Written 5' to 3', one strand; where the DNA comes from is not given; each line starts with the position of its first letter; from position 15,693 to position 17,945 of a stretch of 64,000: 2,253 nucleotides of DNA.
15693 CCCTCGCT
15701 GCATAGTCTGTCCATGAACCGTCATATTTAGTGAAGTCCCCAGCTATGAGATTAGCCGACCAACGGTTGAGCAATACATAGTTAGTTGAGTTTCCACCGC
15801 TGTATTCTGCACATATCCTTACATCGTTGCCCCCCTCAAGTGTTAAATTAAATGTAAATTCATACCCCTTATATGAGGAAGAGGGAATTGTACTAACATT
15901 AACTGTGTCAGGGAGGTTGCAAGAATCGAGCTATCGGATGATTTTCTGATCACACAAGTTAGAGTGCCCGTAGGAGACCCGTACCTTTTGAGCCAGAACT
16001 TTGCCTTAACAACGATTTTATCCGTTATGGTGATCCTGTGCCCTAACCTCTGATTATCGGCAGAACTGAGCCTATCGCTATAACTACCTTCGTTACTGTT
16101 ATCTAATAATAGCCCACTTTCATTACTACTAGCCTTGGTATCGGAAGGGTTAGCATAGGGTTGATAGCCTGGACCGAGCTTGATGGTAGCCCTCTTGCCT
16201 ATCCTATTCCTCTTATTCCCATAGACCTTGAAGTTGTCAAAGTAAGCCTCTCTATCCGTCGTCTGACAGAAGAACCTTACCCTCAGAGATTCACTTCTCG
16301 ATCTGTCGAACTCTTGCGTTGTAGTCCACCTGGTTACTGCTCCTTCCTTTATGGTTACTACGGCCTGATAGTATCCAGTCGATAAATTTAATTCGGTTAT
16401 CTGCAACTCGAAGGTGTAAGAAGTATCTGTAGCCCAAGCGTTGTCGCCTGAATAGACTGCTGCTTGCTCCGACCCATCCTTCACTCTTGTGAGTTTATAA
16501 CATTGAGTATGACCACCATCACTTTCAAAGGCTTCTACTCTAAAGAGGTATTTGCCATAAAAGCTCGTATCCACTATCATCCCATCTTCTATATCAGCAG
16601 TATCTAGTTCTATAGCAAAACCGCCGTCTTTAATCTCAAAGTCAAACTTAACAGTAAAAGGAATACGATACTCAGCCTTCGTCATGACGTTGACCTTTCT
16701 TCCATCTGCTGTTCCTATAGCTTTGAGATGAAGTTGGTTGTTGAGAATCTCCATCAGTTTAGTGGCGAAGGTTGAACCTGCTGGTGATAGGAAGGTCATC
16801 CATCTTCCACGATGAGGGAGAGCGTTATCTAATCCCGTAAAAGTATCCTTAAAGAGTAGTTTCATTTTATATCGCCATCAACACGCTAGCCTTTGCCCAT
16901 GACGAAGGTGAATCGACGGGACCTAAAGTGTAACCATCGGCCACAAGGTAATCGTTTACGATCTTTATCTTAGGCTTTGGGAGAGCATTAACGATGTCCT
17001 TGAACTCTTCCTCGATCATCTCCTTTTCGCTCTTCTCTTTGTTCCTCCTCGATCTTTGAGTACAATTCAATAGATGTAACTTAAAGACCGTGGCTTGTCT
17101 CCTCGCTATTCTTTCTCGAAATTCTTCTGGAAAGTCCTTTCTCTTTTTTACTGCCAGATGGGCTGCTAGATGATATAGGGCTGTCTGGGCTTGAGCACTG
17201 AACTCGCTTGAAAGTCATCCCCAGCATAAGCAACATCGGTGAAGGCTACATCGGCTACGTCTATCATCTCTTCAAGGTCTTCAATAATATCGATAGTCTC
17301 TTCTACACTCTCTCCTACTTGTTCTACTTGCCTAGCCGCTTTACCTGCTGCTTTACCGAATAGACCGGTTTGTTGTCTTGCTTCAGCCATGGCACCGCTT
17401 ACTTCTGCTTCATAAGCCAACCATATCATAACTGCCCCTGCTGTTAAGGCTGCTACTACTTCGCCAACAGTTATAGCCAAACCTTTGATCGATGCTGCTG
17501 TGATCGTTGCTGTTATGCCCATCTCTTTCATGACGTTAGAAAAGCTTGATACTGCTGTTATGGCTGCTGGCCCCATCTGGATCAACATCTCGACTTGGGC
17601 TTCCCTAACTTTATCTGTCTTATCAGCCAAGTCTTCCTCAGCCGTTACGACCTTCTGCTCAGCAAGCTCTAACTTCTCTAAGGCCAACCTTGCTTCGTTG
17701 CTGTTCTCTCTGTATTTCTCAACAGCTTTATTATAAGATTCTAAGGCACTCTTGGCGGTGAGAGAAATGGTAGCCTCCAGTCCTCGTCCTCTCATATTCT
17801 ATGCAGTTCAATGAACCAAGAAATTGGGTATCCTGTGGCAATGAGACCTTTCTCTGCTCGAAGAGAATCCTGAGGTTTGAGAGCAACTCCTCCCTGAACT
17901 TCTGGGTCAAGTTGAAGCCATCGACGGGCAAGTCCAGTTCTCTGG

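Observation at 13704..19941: Incomplete head-tail-virus-like module (TerL, tape-measure-like, lectins, hub, spike) between purB and atpF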

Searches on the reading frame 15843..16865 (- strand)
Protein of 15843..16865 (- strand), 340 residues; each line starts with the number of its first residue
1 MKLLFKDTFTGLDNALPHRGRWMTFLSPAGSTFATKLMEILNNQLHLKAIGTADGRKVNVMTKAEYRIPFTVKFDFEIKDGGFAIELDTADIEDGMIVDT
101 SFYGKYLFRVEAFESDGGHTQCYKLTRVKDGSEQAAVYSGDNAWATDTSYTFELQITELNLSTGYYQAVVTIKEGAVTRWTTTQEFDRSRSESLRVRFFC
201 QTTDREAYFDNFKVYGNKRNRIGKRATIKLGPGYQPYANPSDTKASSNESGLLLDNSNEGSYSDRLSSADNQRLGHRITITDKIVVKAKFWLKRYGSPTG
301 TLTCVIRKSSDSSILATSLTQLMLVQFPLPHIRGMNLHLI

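Call 3: search_protein_families(library=pfam, proteins=[window:15843-16865:-], max_evalue=0.1)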
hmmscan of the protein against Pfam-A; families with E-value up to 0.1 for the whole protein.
window:15843-16865:- (340 aa): 2 families
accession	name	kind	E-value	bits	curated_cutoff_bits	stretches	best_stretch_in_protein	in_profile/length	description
PF23861.1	Ribophorin_II_2nd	-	0.00024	21.7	23.4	1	124-174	37-88/105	Ribophorin II second domain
PF11797.14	WxLIP_HBD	-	0.087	13.2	28.9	0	144-187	85-127/138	WxL Interacting Protein, host binding domain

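Call 4: search_protein_families(library=phrogs, proteins=[window:15843-16865:-], max_evalue=0.1)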
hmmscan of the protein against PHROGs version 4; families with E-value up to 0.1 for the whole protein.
window:15843-16865:- (340 aa): 1 family
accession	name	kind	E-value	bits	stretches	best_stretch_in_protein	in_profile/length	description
phrog_30679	-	DNA, RNA and nucleotide metabolism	0.018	16.4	1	113-183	23-91/108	DNA polymerase processivity factor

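Call 22: search_solved_structures(query=window:15843-16865:-, max_evalue=10)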
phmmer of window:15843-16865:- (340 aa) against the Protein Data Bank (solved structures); distinct sequences matched with E-value up to 10: 3.
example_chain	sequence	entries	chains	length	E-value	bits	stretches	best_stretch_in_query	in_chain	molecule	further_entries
4gy9_A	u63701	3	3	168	0.31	13.4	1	86-183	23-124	MtN13 protein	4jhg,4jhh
7qb6_A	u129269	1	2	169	0.31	13.4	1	86-183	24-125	Nodulin-13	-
4jhi_A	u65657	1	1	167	0.31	13.4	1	87-183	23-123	MtN13 protein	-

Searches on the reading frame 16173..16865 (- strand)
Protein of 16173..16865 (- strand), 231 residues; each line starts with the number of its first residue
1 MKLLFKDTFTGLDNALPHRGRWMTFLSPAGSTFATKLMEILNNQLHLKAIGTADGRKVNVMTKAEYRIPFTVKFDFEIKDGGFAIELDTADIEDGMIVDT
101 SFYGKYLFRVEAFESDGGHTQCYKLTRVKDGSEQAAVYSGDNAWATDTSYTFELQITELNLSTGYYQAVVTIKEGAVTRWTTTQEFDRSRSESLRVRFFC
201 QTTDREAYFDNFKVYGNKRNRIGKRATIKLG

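Call 74: search_solved_structures(query=A4, max_evalue=10)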
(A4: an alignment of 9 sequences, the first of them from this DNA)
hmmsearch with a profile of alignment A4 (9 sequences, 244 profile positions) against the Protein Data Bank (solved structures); distinct sequences matched with E-value up to 10: 6.
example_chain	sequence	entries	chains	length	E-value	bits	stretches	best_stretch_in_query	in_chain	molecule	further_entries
4xdq_A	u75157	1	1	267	0.1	15.4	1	3-39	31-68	Glycoside hydrolase family protein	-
4jgu_A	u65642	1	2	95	0.54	13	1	105-181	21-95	ColH protein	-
4xxp_A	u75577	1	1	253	0.78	12.5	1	3-36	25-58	Putative uncharacterized protein (Rv0315 ortholog)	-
6cin_A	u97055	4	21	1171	0.95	12.2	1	165-219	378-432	PYRUVATE-FERREDOXIN OXIDOREDUCTASE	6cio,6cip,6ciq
4pq9_A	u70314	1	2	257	0.97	12.2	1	4-36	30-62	Beta-1,3-glucanase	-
5dxd_A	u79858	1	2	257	1.2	11.9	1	3-29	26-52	Putative beta-glucanase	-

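Call 75: search_protein_families(library=pfam, alignment_id=A4, max_evalue=0.1)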
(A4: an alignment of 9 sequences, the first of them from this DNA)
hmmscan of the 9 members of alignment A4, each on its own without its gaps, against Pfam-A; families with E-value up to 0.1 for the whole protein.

A. member 1, seq(231 aa): 4 families
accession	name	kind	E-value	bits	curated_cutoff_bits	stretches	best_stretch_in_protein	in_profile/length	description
PF23861.1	Ribophorin_II_2nd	-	0.00016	22.3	23.4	1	124-174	37-88/105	Ribophorin II second domain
PF11797.14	WxLIP_HBD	-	0.046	14.1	28.9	1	144-187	85-127/138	WxL Interacting Protein, host binding domain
PF19843.4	DUF6318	-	0.055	14.2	23.8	1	130-192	69-134/158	Family of unknown function (DUF6318)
PF24180.1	Avr2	-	0.083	13.2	27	0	120-158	121-155/156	Effector protein Avr2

B. families by the number of members that match (of 9 scanned): 7 families
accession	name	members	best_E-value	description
PF23861.1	Ribophorin_II_2nd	1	0.00016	Ribophorin II second domain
PF25003.1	DUF7781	1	0.032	Domain of unknown function (DUF7781)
PF17992.7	Agarase_CBM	1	0.043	Agarase CBM like domain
PF11797.14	WxLIP_HBD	1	0.046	WxL Interacting Protein, host binding domain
PF19843.4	DUF6318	1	0.055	Family of unknown function (DUF6318)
PF24180.1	Avr2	1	0.083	Effector protein Avr2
PF00252.24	Ribosomal_L16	1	0.083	Ribosomal protein L16p/L10e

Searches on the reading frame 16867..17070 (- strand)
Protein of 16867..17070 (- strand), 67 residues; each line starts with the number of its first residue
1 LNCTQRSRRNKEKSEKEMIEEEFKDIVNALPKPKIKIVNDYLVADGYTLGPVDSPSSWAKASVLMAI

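Call 3: search_protein_families(library=pfam, proteins=[window:16867-17070:-], max_evalue=0.1)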
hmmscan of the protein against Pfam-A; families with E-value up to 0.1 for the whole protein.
window:16867-17070:- (67 aa): 0 families

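Call 4: search_protein_families(library=phrogs, proteins=[window:16867-17070:-], max_evalue=0.1)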
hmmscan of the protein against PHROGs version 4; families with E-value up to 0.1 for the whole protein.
window:16867-17070:- (67 aa): 0 families
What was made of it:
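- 16867..17236 (-): Two short ORFs (51 aa at 17081-17236 and o6, 67 aa at 16867-17070) with no relatives. In relatives this interval holds a Dit/baseplate-tail-connector-like gene. No family hits (calls 3, 4).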

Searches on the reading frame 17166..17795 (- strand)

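Call 3: search_protein_families(library=pfam, proteins=[window:17166-17795:-], max_evalue=0.1)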
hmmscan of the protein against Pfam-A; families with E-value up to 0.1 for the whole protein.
window:17166-17795:- (209 aa): 0 families

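Call 4: search_protein_families(library=phrogs, proteins=[window:17166-17795:-], max_evalue=0.1)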
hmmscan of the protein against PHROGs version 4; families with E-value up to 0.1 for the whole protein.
window:17166-17795:- (209 aa): 2 families
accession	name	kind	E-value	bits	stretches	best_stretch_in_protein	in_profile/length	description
phrog_1272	-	tail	0.024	13.3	1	14-194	159-346/1606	tail length tape measure protein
phrog_12062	-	unknown function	0.034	14.4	1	45-125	108-187/245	-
